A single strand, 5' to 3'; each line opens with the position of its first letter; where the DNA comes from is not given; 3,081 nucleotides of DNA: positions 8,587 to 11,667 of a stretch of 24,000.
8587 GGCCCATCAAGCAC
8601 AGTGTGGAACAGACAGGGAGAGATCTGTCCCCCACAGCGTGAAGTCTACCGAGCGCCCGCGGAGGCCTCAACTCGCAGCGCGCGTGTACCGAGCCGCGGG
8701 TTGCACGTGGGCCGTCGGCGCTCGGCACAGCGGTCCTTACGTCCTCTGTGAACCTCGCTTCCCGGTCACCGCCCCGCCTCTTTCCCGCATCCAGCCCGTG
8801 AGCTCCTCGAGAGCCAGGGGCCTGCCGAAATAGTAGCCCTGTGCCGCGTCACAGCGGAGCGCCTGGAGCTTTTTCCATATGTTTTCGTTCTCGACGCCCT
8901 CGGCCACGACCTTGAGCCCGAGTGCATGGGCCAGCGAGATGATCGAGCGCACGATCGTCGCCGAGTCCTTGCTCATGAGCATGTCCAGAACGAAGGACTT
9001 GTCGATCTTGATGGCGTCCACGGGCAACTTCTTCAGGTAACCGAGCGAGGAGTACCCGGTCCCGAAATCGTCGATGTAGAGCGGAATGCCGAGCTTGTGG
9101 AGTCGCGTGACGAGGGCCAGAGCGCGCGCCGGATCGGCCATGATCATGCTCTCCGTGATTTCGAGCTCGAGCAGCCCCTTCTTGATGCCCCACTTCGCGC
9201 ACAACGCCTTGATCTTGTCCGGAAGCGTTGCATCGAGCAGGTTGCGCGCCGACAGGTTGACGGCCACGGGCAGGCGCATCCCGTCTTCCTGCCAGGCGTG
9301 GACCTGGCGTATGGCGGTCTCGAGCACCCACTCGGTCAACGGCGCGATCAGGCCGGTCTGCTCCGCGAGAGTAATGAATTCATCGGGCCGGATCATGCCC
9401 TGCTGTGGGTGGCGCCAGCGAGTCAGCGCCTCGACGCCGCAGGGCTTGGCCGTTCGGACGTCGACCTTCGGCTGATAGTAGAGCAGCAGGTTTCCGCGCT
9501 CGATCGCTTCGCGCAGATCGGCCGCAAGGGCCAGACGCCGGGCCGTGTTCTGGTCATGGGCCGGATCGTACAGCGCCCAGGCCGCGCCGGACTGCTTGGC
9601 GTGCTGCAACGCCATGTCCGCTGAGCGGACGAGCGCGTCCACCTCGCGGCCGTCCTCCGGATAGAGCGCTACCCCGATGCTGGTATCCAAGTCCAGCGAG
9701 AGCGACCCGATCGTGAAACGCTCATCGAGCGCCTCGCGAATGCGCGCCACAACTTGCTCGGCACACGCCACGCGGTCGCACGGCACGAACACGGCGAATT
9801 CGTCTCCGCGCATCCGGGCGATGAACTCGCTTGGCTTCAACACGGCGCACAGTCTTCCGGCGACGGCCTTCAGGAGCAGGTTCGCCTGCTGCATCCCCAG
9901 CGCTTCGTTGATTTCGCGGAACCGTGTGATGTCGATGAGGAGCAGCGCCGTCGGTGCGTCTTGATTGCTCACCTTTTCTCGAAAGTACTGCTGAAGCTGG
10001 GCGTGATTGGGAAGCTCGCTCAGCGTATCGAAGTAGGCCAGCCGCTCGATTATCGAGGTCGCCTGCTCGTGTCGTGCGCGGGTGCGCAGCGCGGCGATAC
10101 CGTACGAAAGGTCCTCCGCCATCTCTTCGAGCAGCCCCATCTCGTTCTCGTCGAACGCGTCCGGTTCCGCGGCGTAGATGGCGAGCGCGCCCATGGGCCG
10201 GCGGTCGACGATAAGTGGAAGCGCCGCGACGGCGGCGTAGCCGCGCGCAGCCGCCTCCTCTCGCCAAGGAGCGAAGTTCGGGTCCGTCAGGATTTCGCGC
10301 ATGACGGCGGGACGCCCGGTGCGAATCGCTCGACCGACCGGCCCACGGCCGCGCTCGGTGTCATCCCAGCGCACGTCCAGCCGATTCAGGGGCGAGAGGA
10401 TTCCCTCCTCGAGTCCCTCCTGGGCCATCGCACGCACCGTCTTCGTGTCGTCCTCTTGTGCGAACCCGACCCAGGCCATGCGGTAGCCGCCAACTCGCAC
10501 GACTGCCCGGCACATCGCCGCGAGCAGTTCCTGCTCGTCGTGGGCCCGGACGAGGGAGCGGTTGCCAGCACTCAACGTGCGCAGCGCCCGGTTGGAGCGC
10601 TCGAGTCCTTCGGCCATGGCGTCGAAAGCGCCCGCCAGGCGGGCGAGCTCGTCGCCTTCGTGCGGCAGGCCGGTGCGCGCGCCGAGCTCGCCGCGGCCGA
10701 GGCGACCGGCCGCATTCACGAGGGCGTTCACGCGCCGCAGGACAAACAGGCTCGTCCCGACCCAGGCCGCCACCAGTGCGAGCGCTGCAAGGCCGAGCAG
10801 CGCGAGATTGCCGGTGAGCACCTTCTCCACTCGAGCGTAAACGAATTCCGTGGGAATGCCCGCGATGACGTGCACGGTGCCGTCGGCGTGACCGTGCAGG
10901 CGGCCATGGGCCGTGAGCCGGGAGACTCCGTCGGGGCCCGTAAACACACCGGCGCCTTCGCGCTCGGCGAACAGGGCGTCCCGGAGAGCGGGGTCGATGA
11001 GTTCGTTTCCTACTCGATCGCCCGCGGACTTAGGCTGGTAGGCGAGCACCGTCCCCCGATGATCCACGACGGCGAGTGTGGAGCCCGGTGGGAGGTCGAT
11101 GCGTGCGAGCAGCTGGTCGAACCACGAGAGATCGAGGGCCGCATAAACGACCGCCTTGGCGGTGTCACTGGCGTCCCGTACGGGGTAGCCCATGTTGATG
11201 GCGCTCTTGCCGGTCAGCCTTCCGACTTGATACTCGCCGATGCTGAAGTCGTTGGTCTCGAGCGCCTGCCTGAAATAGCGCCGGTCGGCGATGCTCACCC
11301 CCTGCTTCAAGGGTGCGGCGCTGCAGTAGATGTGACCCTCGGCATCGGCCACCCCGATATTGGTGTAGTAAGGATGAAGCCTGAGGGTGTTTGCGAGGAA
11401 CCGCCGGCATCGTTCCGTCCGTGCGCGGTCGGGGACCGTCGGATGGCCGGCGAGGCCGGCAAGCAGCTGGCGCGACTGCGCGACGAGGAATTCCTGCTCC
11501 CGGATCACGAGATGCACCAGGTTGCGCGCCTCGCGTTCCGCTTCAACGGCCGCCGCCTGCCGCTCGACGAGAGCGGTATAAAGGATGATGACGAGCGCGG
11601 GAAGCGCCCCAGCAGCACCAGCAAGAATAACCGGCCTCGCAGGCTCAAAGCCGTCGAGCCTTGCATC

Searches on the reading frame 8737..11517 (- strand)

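Call 22: search_protein_families(library=pfam, proteins=[window:8737-11517:-], max_evalue=0.001)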
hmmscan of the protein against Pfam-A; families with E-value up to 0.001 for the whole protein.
window:8737-11517:- (926 aa): 7 families
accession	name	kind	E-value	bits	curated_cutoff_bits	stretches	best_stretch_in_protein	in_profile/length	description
PF00563.25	EAL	-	1.3e-78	264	31.3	1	666-900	2-236/236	EAL domain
PF00990.26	GGDEF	-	5.2e-32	111.3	23.8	1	494-644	1-158/161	Diguanylate cyclase, GGDEF domain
PF13185.12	GAF_2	-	3.3e-22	79.6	28.6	1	325-471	1-132/136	GAF domain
PF02743.24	dCache_1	-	1.5e-20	74.2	45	1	22-203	57-226/240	Cache domain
PF01590.32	GAF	-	2e-13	51.5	22.4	1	328-471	2-130/133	GAF domain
PF00672.30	HAMP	-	2.6e-08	34.5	25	1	258-306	5-52/53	HAMP domain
PF13492.12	GAF_3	-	0.00037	21.3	27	0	329-474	3-127/129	GAF domain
